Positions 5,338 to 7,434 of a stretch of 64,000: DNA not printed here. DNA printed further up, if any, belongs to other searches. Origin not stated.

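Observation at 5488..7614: MetA-aspartokinase single-polypeptide fusion lacking ACT domains, controlled by a T-box leader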

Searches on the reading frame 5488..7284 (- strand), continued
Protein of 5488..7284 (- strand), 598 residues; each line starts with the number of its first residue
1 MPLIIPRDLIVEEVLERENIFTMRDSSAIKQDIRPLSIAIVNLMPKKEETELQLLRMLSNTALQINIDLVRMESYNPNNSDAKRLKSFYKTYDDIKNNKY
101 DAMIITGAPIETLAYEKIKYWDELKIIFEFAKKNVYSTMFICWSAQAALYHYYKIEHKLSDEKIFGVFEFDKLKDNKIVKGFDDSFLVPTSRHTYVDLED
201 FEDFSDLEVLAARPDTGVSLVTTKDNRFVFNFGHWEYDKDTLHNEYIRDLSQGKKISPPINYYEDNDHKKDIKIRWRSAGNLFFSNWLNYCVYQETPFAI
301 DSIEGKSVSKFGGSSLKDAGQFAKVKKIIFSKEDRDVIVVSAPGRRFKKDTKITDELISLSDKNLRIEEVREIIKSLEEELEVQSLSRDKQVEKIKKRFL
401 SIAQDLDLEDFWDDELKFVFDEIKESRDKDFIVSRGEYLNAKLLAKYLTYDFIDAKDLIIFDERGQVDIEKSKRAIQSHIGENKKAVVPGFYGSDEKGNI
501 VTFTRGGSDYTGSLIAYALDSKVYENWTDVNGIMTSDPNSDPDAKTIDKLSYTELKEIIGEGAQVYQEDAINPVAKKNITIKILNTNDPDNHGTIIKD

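Call 17: predict_structure(protein=window:5488-7284:-)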
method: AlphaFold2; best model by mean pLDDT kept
length: 598 residues; sequences in the alignment: 1
mean_pLDDT: 32.2   pTM: 0.20
mean pLDDT of the five models: 32.2, 29.4, 26.0, 25.8, 25.6
residues with pLDDT >= 90: 0; 70-90: 0; 50-70: 1; < 50: 597
segments of 3 or more residues with pLDDT < 50: 1-386, 388-598
pLDDT, mean of each block of 10 residues (from residue 1): 26 28 25 29 36 33 33 33 34 38 33 33 40 32 32 34 28 27 23 29 36 34 35 31 33 27 27 28 35 31 31 31 32 24 23 27 33 43 44 44 39 35 31 30 32 33 35 38 28 32 32 32 33 33 37 38 32 26 31 26
secondary structure, 60 per line:
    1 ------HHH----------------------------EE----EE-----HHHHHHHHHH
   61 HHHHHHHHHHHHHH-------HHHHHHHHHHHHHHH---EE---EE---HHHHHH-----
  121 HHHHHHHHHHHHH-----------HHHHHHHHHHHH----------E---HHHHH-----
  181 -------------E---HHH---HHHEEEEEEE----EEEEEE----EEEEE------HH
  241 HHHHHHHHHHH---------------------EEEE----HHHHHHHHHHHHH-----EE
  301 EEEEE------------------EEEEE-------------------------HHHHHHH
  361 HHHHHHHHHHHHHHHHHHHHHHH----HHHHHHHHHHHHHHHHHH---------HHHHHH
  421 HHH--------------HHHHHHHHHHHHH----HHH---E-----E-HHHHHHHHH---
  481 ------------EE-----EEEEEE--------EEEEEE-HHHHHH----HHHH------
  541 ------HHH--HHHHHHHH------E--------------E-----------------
elements in order: H51-74 H82-96 H110-115 H121-133 H145-156 H171-175 E207-213 E218-223 E228-232 H239-251 E273-276 H281-293 E299-305 E324-328 H354-383 H388-405 H415-423 H438-450 H469-477 E500-505 E514-519 H521-526 H531-534 H552-559

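Call 20: find_homologous_proteins(query=P0122, max_evalue=1e-30)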
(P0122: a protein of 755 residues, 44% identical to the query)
Query P0122 (755 aa): 7917 proteins with E <= 1e-30 among 8000 candidates; the best 120 are listed.
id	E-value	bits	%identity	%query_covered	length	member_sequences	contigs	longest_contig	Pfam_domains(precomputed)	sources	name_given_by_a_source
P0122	0.0e+0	1715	100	100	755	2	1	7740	PF04204.23,PF00696.34,PF22468.3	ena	-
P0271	0.0e+0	1573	89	100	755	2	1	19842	PF04204.23,PF00696.34,PF22468.3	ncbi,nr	ncbi:MAG: homoserine O-succinyltransferase [Eubacterium sp.]|nr:homoserine O-succinyltransferase [Eu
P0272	0.0e+0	1129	65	100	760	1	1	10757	PF04204.23,PF00696.34,PF22468.3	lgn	-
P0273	0.0e+0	1084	62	100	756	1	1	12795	PF04204.23,PF00696.34,PF22468.3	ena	-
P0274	0.0e+0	1079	62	99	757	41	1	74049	PF04204.23,PF00696.34,PF22468.3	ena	-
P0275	0.0e+0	1059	61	99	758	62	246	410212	PF04204.23,PF00696.34,PF22468.3,PF13840.13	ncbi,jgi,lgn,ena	jgi:homoserine O-succinyltransferase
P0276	0.0e+0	1046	61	100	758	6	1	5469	PF04204.23,PF00696.34,PF22468.3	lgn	-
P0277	0.0e+0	1042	60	99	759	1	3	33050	PF04204.23,PF00696.34,PF22468.3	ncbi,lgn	-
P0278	0.0e+0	1041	62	99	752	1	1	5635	PF04204.23,PF00696.34,PF22468.3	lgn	-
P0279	0.0e+0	1040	60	100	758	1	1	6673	PF04204.23,PF00696.34,PF22468.3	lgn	-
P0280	0.0e+0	1032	61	99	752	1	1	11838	PF04204.23,PF00696.34,PF22468.3,PF13840.13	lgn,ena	-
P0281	0.0e+0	1029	59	100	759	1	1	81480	PF04204.23,PF00696.34,PF22468.3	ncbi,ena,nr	ncbi:MAG: homoserine O-succinyltransferase [Mogibacterium sp.]|nr:homoserine O-succinyltransferase [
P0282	0.0e+0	1027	61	99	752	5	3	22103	PF04204.23,PF00696.34,PF22468.3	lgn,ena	-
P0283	0.0e+0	1026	62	95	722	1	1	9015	PF04204.23,PF00696.34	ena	-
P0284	0.0e+0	1019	59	100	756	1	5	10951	PF04204.23,PF00696.34,PF22468.3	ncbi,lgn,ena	-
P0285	0.0e+0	1015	59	100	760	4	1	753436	PF04204.23,PF00696.34,PF22468.3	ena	-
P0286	6.0e-298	1008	60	100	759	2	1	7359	PF04204.23,PF00696.34,PF22468.3,PF13840.13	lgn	-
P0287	1.9e-297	1007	60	99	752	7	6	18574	PF04204.23,PF00696.34,PF22468.3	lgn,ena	-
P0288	1.1e-295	1001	59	100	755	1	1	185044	PF04204.23,PF00696.34,PF22468.3,PF13840.13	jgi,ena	jgi:homoserine O-succinyltransferase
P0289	2.4e-295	1000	59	99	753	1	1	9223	PF04204.23,PF00696.34,PF22468.3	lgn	-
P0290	1.1e-294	998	59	100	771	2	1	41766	PF04204.23,PF00696.34,PF22468.3,PF13840.13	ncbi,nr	ncbi:MAG: homoserine O-succinyltransferase [Mogibacterium sp.]|nr:homoserine O-succinyltransferase [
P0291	1.6e-294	997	58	100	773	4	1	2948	PF04204.23,PF00696.34,PF22468.3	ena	-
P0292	6.3e-294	995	58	100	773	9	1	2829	PF04204.23,PF00696.34,PF22468.3,PF13840.13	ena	-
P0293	1.9e-293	994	59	99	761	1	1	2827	PF04204.23,PF00696.34,PF22468.3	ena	-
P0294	6.9e-293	992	57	100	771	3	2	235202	PF04204.23,PF00696.34,PF22468.3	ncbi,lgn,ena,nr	ncbi:MAG: homoserine O-succinyltransferase [Mogibacterium sp.]|nr:homoserine O-succinyltransferase [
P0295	8.7e-293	991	58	99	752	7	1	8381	PF04204.23,PF00696.34,PF22468.3,PF13840.13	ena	-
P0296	1.2e-291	988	58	100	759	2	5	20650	PF04204.23,PF00696.34,PF22468.3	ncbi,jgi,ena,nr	ncbi:MAG: homoserine O-succinyltransferase [Clostridiales bacterium]|nr:homoserine O-succinyltransfe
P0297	1.5e-291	987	57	100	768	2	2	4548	PF04204.23,PF00696.34,PF22468.3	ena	-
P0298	1.2e-290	984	57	100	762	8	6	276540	PF04204.23,PF00696.34,PF22468.3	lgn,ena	-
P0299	1.7e-290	984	57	100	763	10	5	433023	PF04204.23,PF00696.34,PF22468.3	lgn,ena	-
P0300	4.6e-290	982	58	100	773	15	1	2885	PF04204.23,PF00696.34,PF22468.3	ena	-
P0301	9.1e-290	981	57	100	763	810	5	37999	PF04204.23,PF00696.34,PF22468.3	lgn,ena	-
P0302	9.4e-290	981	59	100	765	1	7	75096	PF04204.23,PF00696.34,PF22468.3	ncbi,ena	-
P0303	1.1e-289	981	59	99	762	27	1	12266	PF04204.23,PF00696.34,PF22468.3,PF13840.13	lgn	-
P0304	1.9e-289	980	58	99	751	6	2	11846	PF04204.23,PF00696.34,PF22468.3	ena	-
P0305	5.9e-289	979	58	99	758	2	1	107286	PF04204.23,PF00696.34,PF22468.3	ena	-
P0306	7.1e-289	978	57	100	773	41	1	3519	PF04204.23,PF00696.34,PF22468.3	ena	-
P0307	1.1e-288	978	58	99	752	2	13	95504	PF04204.23,PF00696.34,PF22468.3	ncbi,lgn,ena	-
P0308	1.9e-288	977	57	100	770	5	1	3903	PF04204.23,PF00696.34,PF22468.3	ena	-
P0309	2.9e-288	976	58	99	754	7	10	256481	PF04204.23,PF00696.34,PF22468.3,PF01842.32,PF13840.13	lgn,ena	-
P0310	3.8e-288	976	57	100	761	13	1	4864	PF04204.23,PF00696.34,PF22468.3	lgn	-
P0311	1.1e-287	974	57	100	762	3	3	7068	PF04204.23,PF00696.34,PF22468.3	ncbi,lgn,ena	-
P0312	1.2e-287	974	58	99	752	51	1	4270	PF04204.23,PF00696.34,PF22468.3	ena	-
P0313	1.3e-287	974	59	99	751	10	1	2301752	PF04204.23,PF00696.34,PF22468.3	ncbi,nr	nr:aspartate kinase [Eubacterium sp. AB3007]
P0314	3.6e-287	973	57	99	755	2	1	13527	PF04204.23,PF00696.34,PF22468.3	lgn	-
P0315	3.6e-287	973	58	100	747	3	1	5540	PF04204.23,PF00696.34,PF22468.3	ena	-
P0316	4.9e-287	972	58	100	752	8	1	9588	PF04204.23,PF00696.34,PF22468.3,PF01842.32,PF13840.13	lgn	-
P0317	8.1e-286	968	58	99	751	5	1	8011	PF04204.23,PF00696.34,PF22468.3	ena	-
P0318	5.6e-285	966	58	99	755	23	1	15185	PF04204.23,PF00696.34,PF22468.3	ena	-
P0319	8.6e-285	965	57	99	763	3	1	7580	PF04204.23,PF00696.34,PF22468.3,PF13840.13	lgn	-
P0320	1.6e-284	964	57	100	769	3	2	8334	PF04204.23,PF00696.34,PF22468.3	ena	-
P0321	2.4e-284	963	58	99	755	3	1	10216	PF04204.23,PF00696.34,PF22468.3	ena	-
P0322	2.6e-284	963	58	99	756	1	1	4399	PF04204.23,PF00696.34,PF22468.3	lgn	-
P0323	3.2e-284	963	58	99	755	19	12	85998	PF04204.23,PF00696.34,PF22468.3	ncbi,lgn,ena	ncbi:MAG: homoserine O-acetyltransferase MetA [Anaerovoracaceae bacterium]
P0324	3.8e-284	963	57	99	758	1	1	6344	PF04204.23,PF00696.34,PF22468.3,PF13840.13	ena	-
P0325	3.9e-284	963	57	100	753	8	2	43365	PF04204.23,PF00696.34,PF22468.3,PF01842.32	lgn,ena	-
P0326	7.0e-284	962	57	99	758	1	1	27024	PF04204.23,PF00696.34,PF22468.3,PF13840.13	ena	-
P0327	1.4e-283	961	57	99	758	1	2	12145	PF04204.23,PF00696.34,PF22468.3,PF13840.13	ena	-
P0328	1.9e-283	960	58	99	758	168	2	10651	PF04204.23,PF00696.34,PF22468.3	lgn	-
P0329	2.2e-283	960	58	99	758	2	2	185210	PF04204.23,PF00696.34,PF22468.3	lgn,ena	-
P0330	3.4e-283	960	57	99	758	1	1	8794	PF04204.23,PF00696.34,PF22468.3,PF13840.13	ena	-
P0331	4.2e-283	959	57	99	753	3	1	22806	PF04204.23,PF00696.34,PF22468.3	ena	-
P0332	4.4e-283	959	58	99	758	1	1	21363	PF04204.23,PF00696.34,PF22468.3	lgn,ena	-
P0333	5.1e-283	959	57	99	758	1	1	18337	PF04204.23,PF00696.34,PF22468.3,PF13840.13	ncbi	-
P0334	6.6e-283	959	58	100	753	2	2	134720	PF04204.23,PF00696.34,PF22468.3,PF13840.13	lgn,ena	-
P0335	7.3e-283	959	57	100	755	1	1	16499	PF04204.23,PF00696.34,PF22468.3,PF13840.13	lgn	-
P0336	1.6e-282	957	57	100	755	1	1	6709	PF04204.23,PF00696.34,PF22468.3,PF13840.13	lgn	-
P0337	1.7e-282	957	57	100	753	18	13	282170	PF04204.23,PF00696.34,PF22468.3,PF01842.32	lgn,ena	-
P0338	1.7e-282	957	57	100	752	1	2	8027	PF04204.23,PF00696.34,PF22468.3,PF01842.32,PF13840.13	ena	-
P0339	1.9e-282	957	57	99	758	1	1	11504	PF04204.23,PF00696.34,PF22468.3,PF13840.13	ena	-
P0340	2.0e-282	957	57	99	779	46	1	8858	PF04204.23,PF00696.34,PF22468.3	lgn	-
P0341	2.2e-282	957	56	99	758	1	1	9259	PF04204.23,PF00696.34,PF22468.3,PF13840.13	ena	-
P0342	2.6e-282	957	57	99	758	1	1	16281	PF04204.23,PF00696.34,PF22468.3,PF13840.13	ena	-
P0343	2.8e-282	957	56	100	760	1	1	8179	PF04204.23,PF00696.34,PF22468.3,PF01842.32,PF13840.13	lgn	-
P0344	3.2e-282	956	57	100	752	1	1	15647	PF04204.23,PF00696.34,PF22468.3,PF01842.32,PF13840.13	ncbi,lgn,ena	-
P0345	3.7e-282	956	57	100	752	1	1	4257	PF04204.23,PF00696.34,PF22468.3,PF01842.32,PF13840.13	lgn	-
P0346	3.8e-282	956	57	99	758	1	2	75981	PF04204.23,PF00696.34,PF22468.3,PF13840.13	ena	-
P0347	4.0e-282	956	58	99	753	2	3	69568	PF04204.23,PF00696.34,PF22468.3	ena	-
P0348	4.3e-282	956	56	99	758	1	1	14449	PF04204.23,PF00696.34,PF22468.3,PF13840.13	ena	-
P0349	4.5e-282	956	57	100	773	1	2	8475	PF04204.23,PF00696.34,PF22468.3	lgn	-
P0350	4.6e-282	956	57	100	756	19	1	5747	PF04204.23,PF00696.34,PF22468.3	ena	-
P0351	4.7e-282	956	57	100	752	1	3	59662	PF04204.23,PF00696.34,PF22468.3,PF01842.32,PF13840.13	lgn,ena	-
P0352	7.6e-282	955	57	100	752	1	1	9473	PF04204.23,PF00696.34,PF22468.3,PF01842.32,PF13840.13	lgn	-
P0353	8.6e-282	955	56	99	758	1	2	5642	PF04204.23,PF00696.34,PF22468.3,PF13840.13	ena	-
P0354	9.3e-282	955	57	100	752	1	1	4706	PF04204.23,PF00696.34,PF22468.3,PF01842.32,PF13840.13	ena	-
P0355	9.5e-282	955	56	99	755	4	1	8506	PF04204.23,PF00696.34,PF22468.3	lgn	-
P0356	1.4e-281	954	56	99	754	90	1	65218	PF04204.23,PF00696.34,PF22468.3,PF13840.13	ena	-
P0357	1.4e-281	954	56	99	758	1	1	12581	PF04204.23,PF00696.34,PF22468.3,PF13840.13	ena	-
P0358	1.5e-281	954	56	99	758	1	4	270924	PF04204.23,PF00696.34,PF22468.3,PF13840.13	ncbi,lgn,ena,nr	ncbi:MAG: homoserine O-succinyltransferase [Eubacterium sp.]|nr:homoserine O-succinyltransferase [Eu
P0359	1.5e-281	954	57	99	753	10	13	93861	PF04204.23,PF00696.34,PF22468.3,PF01842.32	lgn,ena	-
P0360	1.9e-281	954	58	99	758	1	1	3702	PF04204.23,PF00696.34,PF22468.3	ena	-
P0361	2.0e-281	954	56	99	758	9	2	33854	PF04204.23,PF00696.34,PF22468.3,PF13840.13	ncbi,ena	-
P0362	2.3e-281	954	58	100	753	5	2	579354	PF04204.23,PF00696.34,PF22468.3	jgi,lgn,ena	-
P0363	2.6e-281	953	57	99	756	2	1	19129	PF04204.23,PF00696.34,PF22468.3,PF13840.13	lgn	-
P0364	2.9e-281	953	57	99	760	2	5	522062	PF04204.23,PF00696.34,PF22468.3,PF13840.13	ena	-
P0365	3.3e-281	953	57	100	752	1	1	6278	PF04204.23,PF00696.34,PF22468.3,PF01842.32,PF13840.13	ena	-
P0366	7.2e-281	952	57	99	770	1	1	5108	PF04204.23,PF00696.34,PF22468.3,PF13840.13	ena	-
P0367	1.5e-280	951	57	99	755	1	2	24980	PF04204.23,PF00696.34,PF22468.3,PF01842.32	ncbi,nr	ncbi:MAG: homoserine O-succinyltransferase [Firmicutes bacterium]|nr:homoserine O-succinyltransferas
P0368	1.5e-280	951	57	99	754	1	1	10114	PF04204.23,PF00696.34,PF22468.3,PF13840.13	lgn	-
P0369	1.6e-280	951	55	99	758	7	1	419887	PF04204.23,PF00696.34,PF22468.3,PF13840.13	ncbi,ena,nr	ncbi:MAG: homoserine O-succinyltransferase [Eubacterium sp.]|nr:homoserine O-succinyltransferase [Eu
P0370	1.6e-280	951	57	100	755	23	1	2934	PF04204.23,PF00696.34,PF22468.3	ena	-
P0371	1.9e-280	951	57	99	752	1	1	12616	PF04204.23,PF00696.34,PF22468.3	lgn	-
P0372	2.6e-280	950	56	100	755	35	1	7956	PF04204.23,PF00696.34,PF22468.3,PF13840.13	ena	-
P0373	2.6e-280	950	57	100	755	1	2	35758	PF04204.23,PF00696.34,PF22468.3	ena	-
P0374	4.8e-280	949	56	99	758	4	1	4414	PF04204.23,PF00696.34,PF22468.3,PF13840.13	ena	-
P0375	4.9e-280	949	58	99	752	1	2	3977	PF04204.23,PF00696.34,PF22468.3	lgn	-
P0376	5.4e-280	949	56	100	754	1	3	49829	PF04204.23,PF00696.34,PF22468.3,PF13840.13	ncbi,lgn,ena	-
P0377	1.0e-279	948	57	99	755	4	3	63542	PF04204.23,PF00696.34,PF22468.3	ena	-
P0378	1.3e-279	948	57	100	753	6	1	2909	PF04204.23,PF00696.34,PF22468.3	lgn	-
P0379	1.3e-279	948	56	99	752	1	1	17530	PF04204.23,PF00696.34,PF22468.3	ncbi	-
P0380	2.0e-279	947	56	99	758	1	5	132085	PF04204.23,PF00696.34,PF22468.3,PF13840.13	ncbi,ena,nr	ncbi:MAG: homoserine O-succinyltransferase [Eubacterium sp.]|nr:homoserine O-succinyltransferase [Eu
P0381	3.1e-279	947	57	100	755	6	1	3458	PF04204.23,PF00696.34,PF22468.3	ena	-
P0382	4.1e-279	946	57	99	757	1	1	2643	PF04204.23,PF00696.34,PF22468.3,PF01842.32,PF13840.13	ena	-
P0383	4.1e-279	946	55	99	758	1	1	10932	PF04204.23,PF00696.34,PF22468.3,PF13840.13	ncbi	-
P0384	5.5e-279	946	57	100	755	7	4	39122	PF04204.23,PF00696.34,PF22468.3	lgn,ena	-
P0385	7.1e-279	945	56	100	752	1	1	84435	PF04204.23,PF00696.34,PF22468.3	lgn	-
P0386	1.0e-278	945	56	99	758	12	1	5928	PF04204.23,PF00696.34,PF22468.3,PF13840.13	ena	-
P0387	2.3e-278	944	57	100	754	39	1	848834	PF04204.23,PF00696.34,PF22468.3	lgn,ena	-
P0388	2.5e-278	944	55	99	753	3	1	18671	PF04204.23,PF00696.34,PF22468.3,PF13840.13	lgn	-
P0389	2.5e-278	944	55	99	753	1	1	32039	PF04204.23,PF00696.34,PF22468.3,PF13840.13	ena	-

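Call 22: find_encoding_contigs(protein=P0313, flank=10000, max_places=2)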
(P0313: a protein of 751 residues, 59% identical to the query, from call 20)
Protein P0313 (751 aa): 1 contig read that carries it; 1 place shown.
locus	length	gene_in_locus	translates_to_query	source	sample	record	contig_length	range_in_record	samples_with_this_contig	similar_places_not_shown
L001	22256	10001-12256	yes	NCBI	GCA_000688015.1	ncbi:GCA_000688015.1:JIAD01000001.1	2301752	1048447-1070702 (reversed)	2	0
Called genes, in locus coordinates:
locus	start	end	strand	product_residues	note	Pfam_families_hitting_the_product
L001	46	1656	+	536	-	PF00753:Lactamase_B, PF19583:ODP, PF12706:Lactamase_B_2, PF00258:Flavodoxin_1, PF00301:Rubredoxin, PF21349:RUBY_RBDX (faint), PF00301:Rubredoxin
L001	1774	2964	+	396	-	PF07690:MFS_1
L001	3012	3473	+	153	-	-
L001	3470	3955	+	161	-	-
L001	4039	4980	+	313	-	PF00056:Ldh_1_N, PF03435:Sacchrp_dh_NADP (weak), PF02866:Ldh_1_C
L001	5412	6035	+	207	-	PF01558:POR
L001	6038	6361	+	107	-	PF12838:Fer4_7 (faint), PF12797:Fer4_2 (faint), PF12837:Fer4_6 (faint), PF13237:Fer4_10 (weak), PF14697:Fer4_21, PF12800:Fer4_4 (faint), PF00037:Fer4 (weak)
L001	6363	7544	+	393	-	PF01855:POR_N, PF17147:PFOR_II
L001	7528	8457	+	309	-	PF02775:TPP_enzyme_C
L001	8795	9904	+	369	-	PF02073:Peptidase_M29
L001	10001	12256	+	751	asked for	PF04204:HTS, PF00696:AA_kinase, PF22468:ACT_9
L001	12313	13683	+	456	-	PF00083:Sugar_tr, PF05977:MFS_3 (weak), PF07690:MFS_1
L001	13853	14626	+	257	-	PF00072:Response_reg (weak)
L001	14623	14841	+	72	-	-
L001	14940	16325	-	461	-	PF00291:PALP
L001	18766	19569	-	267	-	PF00696:AA_kinase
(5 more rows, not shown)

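Call 23: find_encoding_contigs(protein=P0275, flank=10000, max_places=3)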
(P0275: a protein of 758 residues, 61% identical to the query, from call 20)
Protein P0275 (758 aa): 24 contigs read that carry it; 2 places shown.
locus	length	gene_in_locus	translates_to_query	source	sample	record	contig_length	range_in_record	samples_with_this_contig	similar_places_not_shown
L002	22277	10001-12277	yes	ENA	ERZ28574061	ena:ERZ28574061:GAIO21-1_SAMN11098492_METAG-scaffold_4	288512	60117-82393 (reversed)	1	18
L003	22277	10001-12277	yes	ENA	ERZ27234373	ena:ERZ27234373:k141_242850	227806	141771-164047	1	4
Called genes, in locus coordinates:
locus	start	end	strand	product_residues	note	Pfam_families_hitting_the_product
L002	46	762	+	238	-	PF01648:ACPS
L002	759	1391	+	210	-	PF21982:RecX_HTH1 (weak), PF02631:RecX_HTH2 (weak)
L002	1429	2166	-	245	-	PF00657:Lipase_GDSL, PF13472:Lipase_GDSL_2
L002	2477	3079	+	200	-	PF08876:DUF1836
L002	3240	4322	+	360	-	PF02492:cobW, PF07683:CobW_C (weak)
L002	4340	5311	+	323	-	PF02492:cobW (faint), PF21537:DUF1980_C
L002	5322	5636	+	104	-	PF01541:GIY-YIG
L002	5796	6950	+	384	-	PF00149:Metallophos, PF12850:Metallophos_2, PF12320:SbcD_C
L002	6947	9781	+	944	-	PF13476:AAA_23, PF13555:AAA_29 (weak), PF13558:SbcC_Walker_B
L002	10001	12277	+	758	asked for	PF04204:HTS, PF00696:AA_kinase, PF13840:ACT_7 (faint), PF22468:ACT_9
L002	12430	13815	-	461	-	PF00291:PALP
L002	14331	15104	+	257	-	PF02540:NAD_synthase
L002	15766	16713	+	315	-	PF00056:Ldh_1_N, PF02866:Ldh_1_C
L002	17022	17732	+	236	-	PF01048:PNP_UDP_1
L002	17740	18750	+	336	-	PF00892:EamA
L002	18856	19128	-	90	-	PF01649:Ribosomal_S20p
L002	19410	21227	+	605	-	PF00009:GTP_EFTU, PF03144:GTP_EFTU_D2, PF14492:EFG_III (faint), PF00679:EFG_C, PF06421:LepA_C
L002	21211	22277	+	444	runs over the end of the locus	PF04055:Radical_SAM, PF06969:HemN_C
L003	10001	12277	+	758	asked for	PF04204:HTS, PF00696:AA_kinase, PF13840:ACT_7 (faint), PF22468:ACT_9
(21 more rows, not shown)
